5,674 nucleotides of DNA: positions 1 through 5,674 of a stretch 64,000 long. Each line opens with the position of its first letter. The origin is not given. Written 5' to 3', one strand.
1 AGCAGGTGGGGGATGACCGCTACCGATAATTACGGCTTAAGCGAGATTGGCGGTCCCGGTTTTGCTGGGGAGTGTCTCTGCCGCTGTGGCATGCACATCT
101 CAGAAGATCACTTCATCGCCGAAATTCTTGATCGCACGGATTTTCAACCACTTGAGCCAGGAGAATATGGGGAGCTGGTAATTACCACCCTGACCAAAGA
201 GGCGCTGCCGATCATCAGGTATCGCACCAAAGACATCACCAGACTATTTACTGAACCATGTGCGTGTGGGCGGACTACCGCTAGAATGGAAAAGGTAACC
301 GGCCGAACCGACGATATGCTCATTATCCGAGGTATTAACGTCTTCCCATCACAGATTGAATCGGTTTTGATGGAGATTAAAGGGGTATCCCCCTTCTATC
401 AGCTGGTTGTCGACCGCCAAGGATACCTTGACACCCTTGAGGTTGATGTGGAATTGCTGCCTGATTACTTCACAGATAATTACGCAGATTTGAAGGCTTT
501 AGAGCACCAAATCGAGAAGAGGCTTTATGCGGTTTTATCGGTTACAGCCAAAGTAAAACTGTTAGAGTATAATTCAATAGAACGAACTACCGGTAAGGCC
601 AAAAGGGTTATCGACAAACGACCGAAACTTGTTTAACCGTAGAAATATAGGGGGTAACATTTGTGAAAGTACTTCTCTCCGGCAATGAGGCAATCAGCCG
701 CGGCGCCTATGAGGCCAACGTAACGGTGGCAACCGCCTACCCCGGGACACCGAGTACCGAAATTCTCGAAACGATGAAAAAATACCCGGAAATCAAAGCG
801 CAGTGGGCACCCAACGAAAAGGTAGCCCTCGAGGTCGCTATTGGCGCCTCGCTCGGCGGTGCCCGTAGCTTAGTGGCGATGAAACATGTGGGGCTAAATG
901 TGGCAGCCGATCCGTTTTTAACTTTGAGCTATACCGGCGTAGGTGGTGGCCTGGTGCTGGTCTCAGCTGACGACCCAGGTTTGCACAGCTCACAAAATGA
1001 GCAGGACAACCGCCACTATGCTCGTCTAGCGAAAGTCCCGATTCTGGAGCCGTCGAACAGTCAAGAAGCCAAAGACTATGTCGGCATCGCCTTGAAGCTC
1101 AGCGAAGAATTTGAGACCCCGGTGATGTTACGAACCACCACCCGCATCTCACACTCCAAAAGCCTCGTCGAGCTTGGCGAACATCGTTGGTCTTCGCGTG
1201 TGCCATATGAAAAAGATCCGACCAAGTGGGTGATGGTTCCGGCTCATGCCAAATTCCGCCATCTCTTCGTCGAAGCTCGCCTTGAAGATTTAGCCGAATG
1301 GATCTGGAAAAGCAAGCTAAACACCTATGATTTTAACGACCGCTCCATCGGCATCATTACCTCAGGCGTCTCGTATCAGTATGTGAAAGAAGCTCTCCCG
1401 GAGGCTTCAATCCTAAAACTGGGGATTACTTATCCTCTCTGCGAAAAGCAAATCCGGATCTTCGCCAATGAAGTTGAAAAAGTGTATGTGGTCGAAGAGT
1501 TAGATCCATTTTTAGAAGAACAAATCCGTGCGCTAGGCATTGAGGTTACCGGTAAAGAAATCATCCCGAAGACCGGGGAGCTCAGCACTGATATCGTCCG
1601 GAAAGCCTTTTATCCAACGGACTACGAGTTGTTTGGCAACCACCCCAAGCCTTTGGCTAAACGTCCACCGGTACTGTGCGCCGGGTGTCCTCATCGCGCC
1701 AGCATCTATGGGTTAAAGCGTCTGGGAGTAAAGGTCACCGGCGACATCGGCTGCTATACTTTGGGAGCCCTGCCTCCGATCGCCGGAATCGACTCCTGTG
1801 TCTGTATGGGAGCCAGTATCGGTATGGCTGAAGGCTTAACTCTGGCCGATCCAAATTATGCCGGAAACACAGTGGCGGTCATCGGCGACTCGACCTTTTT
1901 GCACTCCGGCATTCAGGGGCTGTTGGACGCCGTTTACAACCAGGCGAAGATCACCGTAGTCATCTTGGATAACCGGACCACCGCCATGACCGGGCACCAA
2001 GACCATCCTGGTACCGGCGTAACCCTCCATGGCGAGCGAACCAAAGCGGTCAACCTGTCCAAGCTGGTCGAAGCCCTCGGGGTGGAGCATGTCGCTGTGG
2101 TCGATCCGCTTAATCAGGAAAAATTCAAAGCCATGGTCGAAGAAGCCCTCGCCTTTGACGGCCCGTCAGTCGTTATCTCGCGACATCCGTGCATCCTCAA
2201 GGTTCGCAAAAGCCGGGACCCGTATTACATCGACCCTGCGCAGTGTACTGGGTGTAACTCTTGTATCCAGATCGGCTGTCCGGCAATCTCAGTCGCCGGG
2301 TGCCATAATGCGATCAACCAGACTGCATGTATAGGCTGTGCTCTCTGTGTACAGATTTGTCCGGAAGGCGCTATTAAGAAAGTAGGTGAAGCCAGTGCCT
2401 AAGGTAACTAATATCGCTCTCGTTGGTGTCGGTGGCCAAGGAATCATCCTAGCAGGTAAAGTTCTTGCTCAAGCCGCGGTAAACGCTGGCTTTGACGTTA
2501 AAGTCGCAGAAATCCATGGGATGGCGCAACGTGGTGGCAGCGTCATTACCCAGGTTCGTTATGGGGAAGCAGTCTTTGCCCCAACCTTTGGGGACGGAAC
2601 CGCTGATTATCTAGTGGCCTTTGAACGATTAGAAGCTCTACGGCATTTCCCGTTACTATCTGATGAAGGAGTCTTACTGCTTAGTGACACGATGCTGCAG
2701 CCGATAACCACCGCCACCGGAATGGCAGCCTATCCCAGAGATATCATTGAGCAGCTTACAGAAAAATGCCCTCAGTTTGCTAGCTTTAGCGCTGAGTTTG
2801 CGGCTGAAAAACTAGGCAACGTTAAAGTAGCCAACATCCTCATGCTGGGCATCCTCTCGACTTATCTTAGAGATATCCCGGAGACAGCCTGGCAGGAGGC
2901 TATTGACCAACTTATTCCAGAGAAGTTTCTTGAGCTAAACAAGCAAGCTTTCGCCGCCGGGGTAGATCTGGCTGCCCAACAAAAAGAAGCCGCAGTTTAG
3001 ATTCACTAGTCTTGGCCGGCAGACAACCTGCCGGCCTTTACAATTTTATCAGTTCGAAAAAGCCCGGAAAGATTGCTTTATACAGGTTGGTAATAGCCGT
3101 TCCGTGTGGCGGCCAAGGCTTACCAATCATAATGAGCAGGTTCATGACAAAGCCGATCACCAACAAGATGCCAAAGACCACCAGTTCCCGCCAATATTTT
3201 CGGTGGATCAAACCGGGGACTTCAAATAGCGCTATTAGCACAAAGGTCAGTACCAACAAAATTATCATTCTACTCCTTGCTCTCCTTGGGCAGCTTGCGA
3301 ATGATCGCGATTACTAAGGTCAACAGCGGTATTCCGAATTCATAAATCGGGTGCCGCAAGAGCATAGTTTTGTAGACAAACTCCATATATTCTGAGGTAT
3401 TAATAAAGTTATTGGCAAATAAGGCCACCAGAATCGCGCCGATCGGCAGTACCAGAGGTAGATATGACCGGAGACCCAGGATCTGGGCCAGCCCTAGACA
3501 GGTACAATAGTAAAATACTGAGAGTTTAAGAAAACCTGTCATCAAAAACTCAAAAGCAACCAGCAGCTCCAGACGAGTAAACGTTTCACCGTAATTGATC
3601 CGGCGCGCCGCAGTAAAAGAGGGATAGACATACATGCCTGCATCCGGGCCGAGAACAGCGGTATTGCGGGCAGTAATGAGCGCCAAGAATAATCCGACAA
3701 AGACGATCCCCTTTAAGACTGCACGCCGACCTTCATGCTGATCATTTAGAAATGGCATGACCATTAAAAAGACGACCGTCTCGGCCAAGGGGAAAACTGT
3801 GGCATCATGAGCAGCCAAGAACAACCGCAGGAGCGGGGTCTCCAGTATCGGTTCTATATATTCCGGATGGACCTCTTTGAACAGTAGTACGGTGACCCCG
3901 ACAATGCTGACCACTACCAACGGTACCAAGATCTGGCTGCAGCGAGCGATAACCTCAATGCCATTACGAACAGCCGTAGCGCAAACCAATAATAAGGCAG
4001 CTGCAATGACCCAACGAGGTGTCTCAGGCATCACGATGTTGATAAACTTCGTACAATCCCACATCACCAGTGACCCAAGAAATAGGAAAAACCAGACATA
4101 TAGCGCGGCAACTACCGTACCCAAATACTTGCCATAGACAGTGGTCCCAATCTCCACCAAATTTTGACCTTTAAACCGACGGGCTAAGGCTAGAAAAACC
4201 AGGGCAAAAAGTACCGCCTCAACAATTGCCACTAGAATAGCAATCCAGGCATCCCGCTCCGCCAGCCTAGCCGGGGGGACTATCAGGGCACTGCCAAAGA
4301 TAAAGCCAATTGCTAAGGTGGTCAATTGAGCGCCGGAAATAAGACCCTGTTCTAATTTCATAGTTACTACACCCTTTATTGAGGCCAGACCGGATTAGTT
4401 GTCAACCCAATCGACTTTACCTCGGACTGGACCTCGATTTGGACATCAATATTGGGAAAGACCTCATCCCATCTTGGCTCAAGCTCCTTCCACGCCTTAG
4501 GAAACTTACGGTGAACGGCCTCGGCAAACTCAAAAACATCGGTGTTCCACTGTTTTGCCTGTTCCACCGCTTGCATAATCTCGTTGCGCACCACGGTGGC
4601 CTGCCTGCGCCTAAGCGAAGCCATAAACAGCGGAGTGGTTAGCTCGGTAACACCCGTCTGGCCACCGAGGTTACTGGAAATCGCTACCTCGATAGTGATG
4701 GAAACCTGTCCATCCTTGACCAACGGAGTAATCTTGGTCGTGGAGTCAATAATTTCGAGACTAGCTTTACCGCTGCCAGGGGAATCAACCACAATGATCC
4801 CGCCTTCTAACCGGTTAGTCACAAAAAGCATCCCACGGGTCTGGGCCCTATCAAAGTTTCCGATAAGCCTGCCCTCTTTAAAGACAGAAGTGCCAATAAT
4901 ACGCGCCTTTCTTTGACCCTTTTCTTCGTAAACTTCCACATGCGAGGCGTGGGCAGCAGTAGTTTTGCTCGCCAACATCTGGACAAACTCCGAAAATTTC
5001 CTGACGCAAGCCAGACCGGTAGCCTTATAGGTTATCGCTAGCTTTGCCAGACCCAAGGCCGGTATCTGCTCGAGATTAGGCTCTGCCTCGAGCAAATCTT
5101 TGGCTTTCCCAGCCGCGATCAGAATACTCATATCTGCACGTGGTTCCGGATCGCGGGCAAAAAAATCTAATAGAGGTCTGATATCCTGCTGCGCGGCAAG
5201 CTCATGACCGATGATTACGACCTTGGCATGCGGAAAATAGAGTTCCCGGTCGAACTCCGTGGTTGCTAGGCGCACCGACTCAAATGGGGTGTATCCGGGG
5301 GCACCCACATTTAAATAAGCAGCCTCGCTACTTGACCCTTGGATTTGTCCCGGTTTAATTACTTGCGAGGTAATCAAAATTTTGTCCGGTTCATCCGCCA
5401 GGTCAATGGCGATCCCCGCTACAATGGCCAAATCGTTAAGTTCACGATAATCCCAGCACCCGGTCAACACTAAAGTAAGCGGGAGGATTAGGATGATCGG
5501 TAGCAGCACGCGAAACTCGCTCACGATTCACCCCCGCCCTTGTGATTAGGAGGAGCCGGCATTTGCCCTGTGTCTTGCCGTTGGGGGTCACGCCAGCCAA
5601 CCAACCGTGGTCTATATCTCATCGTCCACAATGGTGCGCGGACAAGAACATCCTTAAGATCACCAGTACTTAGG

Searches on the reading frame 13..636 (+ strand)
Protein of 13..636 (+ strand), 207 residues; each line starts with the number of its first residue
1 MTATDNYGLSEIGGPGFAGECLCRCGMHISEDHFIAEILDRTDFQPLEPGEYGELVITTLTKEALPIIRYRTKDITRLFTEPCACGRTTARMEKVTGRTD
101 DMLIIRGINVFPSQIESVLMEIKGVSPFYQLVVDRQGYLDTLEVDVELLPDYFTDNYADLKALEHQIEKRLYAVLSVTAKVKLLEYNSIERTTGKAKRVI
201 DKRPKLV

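Call 40: search_protein_families(library=pfam, proteins=[window:13-636:+], max_evalue=0.00001)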
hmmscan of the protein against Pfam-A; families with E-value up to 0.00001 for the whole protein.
window:13-636:+ (207 aa): 1 family
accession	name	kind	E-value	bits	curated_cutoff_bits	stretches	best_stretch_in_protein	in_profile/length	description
PF14535.12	AMP-binding_C_2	-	9.4e-33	112.8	25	1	107-203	1-96/96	AMP-binding enzyme C-terminal domain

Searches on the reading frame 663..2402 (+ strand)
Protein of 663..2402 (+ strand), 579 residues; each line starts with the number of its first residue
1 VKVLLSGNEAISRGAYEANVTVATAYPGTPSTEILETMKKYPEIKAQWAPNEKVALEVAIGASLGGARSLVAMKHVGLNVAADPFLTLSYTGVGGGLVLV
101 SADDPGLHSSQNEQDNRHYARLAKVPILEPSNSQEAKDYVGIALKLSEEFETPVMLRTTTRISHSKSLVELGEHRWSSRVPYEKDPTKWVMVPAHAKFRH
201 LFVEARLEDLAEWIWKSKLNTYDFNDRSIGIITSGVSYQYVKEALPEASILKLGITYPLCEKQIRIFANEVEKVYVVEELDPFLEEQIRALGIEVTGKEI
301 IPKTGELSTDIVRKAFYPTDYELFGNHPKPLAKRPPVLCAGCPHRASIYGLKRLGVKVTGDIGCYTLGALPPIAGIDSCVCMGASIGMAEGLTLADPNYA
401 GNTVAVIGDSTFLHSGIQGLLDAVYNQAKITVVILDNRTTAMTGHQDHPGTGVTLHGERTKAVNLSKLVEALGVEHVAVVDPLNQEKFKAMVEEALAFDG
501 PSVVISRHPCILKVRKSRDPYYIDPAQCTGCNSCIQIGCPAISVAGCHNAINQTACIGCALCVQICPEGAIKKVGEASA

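Call 40: search_protein_families(library=pfam, proteins=[window:663-2402:+], max_evalue=0.00001)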
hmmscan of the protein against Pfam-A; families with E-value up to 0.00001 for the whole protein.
window:663-2402:+ (579 aa): 6 families
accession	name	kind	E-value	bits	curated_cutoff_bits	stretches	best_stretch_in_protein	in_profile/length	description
PF02775.26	TPP_enzyme_C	-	2.4e-26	92.8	21.9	1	361-504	1-149/151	Thiamine pyrophosphate enzyme, C-terminal TPP binding domain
PF01855.24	POR_N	-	1.1e-15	58.4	27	1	14-177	2-173/231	Pyruvate flavodoxin/ferredoxin oxidoreductase, thiamine diP-bdg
PF00037.32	Fer4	-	4.2e-09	36.3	21.1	1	551-572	3-24/24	4Fe-4S binding domain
PF13237.11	Fer4_10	-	1.2e-06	28.7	25.5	1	522-567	3-53/53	4Fe-4S dicluster domain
PF12837.12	Fer4_6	-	5.1e-06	26.6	25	0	551-571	4-24/24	4Fe-4S binding domain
PF12838.12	Fer4_7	-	5.4e-06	27.2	27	0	556-573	2-19/52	4Fe-4S dicluster domain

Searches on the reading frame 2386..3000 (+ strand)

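Call 40: search_protein_families(library=pfam, proteins=[window:2386-3000:+], max_evalue=0.00001)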
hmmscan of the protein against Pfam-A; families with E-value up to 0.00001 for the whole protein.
window:2386-3000:+ (204 aa): 1 family
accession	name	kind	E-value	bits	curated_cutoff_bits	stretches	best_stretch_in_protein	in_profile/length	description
PF01558.24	POR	-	6e-36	124.6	27.4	1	16-193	1-172/173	Pyruvate ferredoxin/flavodoxin oxidoreductase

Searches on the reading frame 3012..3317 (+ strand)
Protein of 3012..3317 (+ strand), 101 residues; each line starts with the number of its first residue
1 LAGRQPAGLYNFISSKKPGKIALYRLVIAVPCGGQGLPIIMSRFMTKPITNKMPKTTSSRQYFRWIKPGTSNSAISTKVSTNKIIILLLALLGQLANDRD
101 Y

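Call 51: search_protein_families(library=pfam, alignment_id=A3, max_evalue=0.01)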
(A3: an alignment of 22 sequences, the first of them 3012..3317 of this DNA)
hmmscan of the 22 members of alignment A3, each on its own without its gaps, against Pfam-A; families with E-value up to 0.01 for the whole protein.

A. member 1, window:3012-3317:+ (101 aa): 0 families

B. families by the number of members that match (of 22 scanned): 12 families
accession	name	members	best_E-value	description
PF06153.16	CdAMP_rec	1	2.7e-45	Cyclic-di-AMP receptor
PF06107.17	DUF951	1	1.8e-31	Bacterial protein of unknown function (DUF951)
PF01084.26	Ribosomal_S18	1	2.4e-26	Ribosomal protein S18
PF01814.28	Hemerythrin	1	1.3e-14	Hemerythrin HHE cation binding domain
PF01476.26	LysM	1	5.1e-14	LysM domain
PF04014.23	MazE_antitoxin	1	6e-13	Antidote-toxin recognition MazE, bacterial antitoxin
PF23473.1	LysM3_LYK4_5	1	5.1e-05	LYK4/5 LysM3 domain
PF23462.1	LysM3_NFP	1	6.7e-05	NFP LysM3 domain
PF06877.16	RraB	1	0.00082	Regulator of ribonuclease activity B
PF00543.27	P-II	1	0.0042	Nitrogen regulatory protein P-II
PF18912.6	DZR_2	1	0.0085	Double zinc ribbon domain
PF10764.14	Gin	1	0.009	Inhibitor of sigma-G Gin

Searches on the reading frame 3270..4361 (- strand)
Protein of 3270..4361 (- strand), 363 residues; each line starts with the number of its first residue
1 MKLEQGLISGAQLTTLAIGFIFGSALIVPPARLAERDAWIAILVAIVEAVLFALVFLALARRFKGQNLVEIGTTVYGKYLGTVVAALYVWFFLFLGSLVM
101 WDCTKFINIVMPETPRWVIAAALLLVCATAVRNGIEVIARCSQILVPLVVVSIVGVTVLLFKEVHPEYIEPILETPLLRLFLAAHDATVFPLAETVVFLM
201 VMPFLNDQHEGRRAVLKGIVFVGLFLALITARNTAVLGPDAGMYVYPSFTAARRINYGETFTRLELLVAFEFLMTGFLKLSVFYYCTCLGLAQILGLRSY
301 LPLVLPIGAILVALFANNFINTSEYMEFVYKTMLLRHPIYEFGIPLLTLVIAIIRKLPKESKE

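Call 40: search_protein_families(library=pfam, proteins=[window:3270-4361:-], max_evalue=0.00001)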
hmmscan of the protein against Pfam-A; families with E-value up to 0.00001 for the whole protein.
window:3270-4361:- (363 aa): 1 family
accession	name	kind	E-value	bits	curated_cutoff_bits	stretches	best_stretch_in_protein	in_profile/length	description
PF03845.19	Spore_permease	-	2.1e-48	165.3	23.4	1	8-315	2-313/321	Spore germination protein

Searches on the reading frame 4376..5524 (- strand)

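Call 40: search_protein_families(library=pfam, proteins=[window:4376-5524:-], max_evalue=0.00001)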
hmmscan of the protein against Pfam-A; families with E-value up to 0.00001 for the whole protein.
window:4376-5524:- (382 aa): 2 families
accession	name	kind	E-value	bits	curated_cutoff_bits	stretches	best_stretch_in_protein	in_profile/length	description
PF05504.16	Spore_GerAC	-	6.1e-39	134.3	23.6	1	211-373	2-167/167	Spore germination B3/ GerAC like, C-terminal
PF25198.1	Spore_GerAC_N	-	2.9e-38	131.9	27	1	25-191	1-169/176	Spore germination protein N-terminal domain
